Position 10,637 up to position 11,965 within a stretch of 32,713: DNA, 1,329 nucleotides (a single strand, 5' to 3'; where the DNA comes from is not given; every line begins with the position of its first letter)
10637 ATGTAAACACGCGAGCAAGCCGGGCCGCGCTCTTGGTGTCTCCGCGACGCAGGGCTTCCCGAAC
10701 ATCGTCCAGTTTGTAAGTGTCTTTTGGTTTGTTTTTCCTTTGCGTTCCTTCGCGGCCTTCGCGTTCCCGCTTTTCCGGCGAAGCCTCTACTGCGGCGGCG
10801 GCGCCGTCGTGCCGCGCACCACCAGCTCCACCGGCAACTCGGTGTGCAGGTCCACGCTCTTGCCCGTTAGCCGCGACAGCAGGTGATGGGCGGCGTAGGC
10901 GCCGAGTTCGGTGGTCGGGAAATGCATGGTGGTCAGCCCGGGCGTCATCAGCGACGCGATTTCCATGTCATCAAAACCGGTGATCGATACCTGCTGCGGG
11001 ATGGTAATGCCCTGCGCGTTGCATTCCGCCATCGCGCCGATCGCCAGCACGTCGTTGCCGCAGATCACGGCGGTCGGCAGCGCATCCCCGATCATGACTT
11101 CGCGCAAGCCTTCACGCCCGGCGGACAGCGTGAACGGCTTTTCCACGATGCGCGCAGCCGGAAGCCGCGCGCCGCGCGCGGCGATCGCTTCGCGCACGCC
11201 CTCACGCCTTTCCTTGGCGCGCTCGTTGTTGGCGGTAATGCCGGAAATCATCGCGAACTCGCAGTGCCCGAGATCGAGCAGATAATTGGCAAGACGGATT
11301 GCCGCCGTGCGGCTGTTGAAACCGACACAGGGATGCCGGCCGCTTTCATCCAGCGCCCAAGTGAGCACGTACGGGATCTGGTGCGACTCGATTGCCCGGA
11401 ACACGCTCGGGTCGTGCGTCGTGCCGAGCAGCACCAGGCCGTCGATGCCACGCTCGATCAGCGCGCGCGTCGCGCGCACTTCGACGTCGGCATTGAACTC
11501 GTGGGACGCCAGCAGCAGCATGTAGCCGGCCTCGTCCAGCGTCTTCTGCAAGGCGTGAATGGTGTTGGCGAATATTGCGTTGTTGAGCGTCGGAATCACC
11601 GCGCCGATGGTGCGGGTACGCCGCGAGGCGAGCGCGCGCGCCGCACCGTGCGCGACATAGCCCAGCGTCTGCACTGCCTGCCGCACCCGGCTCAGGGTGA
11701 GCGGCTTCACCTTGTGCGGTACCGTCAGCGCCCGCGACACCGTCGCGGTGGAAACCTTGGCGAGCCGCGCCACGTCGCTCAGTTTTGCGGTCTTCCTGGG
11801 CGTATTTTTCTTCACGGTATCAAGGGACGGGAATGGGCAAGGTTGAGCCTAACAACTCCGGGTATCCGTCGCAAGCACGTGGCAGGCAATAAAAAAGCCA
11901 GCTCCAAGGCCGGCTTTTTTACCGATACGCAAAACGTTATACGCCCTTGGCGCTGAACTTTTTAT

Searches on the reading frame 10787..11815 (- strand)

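Call 5: search_protein_families(library=pfam, proteins=[window:10787-11815:-], max_evalue=0.01)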
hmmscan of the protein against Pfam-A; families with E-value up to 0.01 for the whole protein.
window:10787-11815:- (342 aa): 4 families
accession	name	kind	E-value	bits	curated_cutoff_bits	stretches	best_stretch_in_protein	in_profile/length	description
PF13377.12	Peripla_BP_3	-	1.3e-33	116.9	26.5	1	177-337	2-167/167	Periplasmic binding protein-like domain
PF00532.27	Peripla_BP_1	-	8.6e-27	94.7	22.2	1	68-315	2-260/281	Periplasmic binding proteins and sugar binding domain of LacI family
PF13407.12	Peripla_BP_4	-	1.7e-13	51.1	35.1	1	70-319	1-257/258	Periplasmic binding protein domain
PF00356.27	LacI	-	2.2e-13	50.2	27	1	12-54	2-44/46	Bacterial regulatory proteins, lacI family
